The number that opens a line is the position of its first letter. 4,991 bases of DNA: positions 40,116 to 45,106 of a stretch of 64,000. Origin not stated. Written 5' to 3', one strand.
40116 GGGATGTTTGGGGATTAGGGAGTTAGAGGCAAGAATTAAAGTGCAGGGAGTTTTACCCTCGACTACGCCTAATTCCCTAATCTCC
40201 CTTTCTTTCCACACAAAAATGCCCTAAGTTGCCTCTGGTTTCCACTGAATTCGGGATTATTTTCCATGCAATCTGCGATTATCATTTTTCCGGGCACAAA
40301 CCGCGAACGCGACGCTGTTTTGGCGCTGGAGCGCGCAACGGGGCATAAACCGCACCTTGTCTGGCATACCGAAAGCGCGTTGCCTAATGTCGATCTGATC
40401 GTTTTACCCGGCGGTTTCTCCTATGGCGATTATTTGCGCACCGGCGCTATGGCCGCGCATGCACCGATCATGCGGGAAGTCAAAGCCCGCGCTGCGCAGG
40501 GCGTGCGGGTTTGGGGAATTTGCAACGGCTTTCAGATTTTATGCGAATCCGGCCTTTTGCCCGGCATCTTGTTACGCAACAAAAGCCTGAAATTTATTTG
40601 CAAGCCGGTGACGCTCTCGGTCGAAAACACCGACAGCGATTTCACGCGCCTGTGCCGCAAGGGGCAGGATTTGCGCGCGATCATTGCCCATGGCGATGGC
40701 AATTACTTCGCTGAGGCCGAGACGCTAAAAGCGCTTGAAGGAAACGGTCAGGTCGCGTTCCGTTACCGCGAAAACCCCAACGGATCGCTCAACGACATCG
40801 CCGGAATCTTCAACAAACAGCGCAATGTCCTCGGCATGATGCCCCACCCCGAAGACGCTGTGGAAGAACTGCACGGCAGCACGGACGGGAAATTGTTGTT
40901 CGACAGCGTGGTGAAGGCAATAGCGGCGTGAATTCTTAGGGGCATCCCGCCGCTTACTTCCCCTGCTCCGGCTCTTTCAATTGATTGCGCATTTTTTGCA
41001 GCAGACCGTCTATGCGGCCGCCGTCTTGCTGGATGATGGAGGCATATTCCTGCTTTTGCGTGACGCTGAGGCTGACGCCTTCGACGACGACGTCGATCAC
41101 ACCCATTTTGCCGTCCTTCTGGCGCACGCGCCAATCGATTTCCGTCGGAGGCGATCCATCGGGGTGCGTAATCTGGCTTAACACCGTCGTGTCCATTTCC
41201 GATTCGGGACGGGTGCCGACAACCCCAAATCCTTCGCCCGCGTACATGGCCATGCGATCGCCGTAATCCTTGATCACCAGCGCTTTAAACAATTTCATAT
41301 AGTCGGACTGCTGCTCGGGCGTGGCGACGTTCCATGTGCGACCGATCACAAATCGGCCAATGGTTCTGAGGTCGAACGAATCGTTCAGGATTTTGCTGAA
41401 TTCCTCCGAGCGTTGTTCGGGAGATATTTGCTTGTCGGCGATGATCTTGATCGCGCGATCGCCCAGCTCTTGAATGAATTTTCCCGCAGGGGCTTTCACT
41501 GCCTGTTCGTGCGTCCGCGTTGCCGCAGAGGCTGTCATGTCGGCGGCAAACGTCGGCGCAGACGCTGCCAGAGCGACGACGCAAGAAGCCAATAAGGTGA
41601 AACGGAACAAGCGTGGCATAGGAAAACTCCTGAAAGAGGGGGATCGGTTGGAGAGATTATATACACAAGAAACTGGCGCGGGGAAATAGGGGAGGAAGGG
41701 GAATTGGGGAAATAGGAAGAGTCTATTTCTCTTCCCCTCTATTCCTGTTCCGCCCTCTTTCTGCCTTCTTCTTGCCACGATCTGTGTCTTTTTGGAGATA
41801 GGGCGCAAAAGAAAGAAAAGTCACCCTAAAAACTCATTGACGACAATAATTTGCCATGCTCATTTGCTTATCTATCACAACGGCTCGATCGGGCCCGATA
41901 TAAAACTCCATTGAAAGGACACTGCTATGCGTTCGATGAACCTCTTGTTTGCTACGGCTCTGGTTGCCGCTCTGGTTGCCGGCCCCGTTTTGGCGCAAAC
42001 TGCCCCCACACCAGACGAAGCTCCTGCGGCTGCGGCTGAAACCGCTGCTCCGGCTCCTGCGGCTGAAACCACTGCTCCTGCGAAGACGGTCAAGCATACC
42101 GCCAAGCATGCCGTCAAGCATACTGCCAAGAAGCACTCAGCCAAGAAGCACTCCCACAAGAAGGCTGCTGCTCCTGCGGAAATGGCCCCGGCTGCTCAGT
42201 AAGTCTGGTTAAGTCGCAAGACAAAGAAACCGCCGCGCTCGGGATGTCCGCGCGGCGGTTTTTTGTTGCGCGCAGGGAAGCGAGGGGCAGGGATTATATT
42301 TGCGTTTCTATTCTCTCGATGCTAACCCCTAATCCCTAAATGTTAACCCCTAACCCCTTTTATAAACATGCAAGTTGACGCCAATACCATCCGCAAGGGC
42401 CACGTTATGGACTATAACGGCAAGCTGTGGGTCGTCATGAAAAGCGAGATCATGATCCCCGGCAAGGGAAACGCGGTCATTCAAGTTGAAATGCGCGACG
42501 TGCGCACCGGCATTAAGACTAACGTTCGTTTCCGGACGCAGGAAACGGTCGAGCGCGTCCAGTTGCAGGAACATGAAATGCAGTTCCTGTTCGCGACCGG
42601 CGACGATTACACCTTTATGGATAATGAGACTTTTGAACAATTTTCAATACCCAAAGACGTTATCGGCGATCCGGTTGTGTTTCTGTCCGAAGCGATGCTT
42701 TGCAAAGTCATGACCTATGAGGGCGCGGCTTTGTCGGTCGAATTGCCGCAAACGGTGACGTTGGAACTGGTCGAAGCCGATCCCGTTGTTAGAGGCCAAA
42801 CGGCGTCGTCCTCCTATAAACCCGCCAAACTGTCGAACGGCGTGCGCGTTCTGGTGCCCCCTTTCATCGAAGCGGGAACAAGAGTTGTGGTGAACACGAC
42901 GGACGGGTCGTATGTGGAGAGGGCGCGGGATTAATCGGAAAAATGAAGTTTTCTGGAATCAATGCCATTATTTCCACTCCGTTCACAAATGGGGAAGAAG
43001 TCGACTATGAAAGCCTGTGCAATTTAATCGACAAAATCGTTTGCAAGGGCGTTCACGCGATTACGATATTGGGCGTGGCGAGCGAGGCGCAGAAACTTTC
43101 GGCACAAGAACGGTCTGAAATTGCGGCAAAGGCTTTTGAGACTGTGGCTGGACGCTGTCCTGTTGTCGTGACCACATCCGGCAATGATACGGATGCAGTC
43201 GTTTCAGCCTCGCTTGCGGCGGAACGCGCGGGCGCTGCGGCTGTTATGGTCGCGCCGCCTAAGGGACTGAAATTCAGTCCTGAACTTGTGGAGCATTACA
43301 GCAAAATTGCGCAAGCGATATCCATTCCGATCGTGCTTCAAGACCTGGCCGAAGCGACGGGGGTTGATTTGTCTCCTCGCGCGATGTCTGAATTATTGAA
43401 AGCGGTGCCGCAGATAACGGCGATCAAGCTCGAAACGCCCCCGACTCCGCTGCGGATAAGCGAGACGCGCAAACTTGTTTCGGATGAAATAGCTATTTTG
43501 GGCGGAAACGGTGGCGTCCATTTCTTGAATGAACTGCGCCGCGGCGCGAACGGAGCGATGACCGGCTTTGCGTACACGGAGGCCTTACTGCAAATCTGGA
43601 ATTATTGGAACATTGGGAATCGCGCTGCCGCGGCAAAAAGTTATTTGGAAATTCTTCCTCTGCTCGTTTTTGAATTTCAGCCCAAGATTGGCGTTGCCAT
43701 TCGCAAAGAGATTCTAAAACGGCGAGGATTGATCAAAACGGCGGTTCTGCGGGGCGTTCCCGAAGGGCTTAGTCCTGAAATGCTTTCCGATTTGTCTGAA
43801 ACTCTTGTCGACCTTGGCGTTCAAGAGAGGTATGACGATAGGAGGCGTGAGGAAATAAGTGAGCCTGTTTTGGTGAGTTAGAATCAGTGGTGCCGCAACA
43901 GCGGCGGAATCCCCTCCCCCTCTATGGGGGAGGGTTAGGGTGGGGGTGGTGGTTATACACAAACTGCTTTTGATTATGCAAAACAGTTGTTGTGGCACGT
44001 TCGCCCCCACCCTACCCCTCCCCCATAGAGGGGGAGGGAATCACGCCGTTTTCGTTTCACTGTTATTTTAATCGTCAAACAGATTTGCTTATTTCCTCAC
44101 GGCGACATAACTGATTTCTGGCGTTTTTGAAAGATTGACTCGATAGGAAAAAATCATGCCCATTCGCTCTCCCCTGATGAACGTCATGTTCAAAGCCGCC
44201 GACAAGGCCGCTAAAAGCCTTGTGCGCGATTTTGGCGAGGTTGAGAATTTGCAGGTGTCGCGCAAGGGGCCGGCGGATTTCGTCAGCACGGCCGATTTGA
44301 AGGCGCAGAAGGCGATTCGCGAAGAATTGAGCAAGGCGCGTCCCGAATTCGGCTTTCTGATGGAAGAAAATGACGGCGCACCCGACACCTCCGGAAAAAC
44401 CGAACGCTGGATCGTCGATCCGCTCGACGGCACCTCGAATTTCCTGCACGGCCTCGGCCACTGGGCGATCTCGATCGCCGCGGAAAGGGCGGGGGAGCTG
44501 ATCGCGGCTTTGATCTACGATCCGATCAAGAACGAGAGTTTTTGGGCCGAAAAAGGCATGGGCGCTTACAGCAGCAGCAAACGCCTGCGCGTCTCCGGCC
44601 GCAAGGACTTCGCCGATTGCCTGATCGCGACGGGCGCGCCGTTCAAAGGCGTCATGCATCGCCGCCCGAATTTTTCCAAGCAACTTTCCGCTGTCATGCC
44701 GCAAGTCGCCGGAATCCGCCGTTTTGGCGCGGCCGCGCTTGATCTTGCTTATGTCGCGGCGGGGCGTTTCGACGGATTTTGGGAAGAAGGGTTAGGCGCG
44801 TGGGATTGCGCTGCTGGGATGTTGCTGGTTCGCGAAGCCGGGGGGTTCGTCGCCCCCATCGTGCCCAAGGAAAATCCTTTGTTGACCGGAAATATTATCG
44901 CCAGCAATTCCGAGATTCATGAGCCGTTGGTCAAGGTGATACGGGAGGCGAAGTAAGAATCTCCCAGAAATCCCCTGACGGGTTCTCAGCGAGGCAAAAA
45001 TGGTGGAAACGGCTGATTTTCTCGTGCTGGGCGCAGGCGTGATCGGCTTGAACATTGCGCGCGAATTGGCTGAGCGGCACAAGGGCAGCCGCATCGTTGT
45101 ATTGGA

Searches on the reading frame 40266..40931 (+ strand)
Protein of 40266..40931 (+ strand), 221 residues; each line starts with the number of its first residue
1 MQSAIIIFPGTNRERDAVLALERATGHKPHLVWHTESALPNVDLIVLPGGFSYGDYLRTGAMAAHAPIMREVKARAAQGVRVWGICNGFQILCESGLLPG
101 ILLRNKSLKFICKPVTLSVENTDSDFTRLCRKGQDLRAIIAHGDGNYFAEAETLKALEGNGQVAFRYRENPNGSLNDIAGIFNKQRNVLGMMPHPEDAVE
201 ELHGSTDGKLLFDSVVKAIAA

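Call 54: search_protein_families(library=pfam, proteins=[window:40266-40931:+])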
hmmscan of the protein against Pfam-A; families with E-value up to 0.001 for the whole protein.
window:40266-40931:+ (221 aa): 4 families
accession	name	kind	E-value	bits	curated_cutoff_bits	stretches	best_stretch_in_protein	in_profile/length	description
PF13507.12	GATase_5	-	8.9e-33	113.9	27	1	3-203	4-234/260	CobB/CobQ-like glutamine amidotransferase domain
PF07685.20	GATase_3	-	6.1e-10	39.5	27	1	20-95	18-91/196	CobB/CobQ-like glutamine amidotransferase domain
PF01965.30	DJ-1_PfpI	-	2.2e-05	24.8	26.6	1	41-100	61-115/165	DJ-1/PfpI family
PF00117.34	GATase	-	0.00012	22.2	22.8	1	24-214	19-186/190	Glutamine amidotransferase class-I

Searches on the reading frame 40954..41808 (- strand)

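Call 54: search_protein_families(library=pfam, proteins=[window:40954-41808:-])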
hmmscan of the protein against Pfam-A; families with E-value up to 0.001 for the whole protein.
window:40954-41808:- (284 aa): 1 family
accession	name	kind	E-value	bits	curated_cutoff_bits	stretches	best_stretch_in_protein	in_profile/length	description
PF05494.18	MlaC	-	2.9e-40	138.2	26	1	114-274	2-165/166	MlaC protein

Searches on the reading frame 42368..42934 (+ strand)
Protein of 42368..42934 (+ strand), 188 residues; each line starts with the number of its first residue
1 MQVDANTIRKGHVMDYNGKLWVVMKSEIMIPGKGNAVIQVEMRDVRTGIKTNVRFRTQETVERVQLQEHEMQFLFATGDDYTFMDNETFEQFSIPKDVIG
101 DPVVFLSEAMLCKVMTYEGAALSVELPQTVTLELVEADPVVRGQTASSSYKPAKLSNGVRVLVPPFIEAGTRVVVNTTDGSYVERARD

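Call 54: search_protein_families(library=pfam, proteins=[window:42368-42934:+])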
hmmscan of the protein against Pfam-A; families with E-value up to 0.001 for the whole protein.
window:42368-42934:+ (188 aa): 3 families
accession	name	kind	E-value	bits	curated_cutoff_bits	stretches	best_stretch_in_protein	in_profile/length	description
PF09285.17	Elong-fact-P_C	-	1.4e-22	79.6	25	1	130-185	1-56/56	Elongation factor P, C-terminal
PF01132.26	EFP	-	6.4e-21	74.5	27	1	69-121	1-53/54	Elongation factor P (EF-P) OB domain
PF08207.18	EFP_N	-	2.3e-17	63.2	23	1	5-61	2-58/58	Elongation factor P (EF-P) KOW-like domain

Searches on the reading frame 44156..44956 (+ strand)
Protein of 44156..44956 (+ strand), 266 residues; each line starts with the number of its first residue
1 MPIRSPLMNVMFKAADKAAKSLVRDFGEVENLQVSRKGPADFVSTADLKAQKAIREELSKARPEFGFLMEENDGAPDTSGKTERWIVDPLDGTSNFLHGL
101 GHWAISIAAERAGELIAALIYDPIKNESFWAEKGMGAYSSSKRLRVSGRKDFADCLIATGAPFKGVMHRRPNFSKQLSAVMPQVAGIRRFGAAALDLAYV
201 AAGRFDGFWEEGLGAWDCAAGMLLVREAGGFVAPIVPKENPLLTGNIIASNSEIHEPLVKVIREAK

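Call 54: search_protein_families(library=pfam, proteins=[window:44156-44956:+])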
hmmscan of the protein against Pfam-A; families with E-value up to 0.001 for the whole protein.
window:44156-44956:+ (266 aa): 1 family
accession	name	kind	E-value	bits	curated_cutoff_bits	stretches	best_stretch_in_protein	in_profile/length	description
PF00459.30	Inositol_P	-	4.2e-57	194.1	27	1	5-264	3-268/271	Inositol monophosphatase family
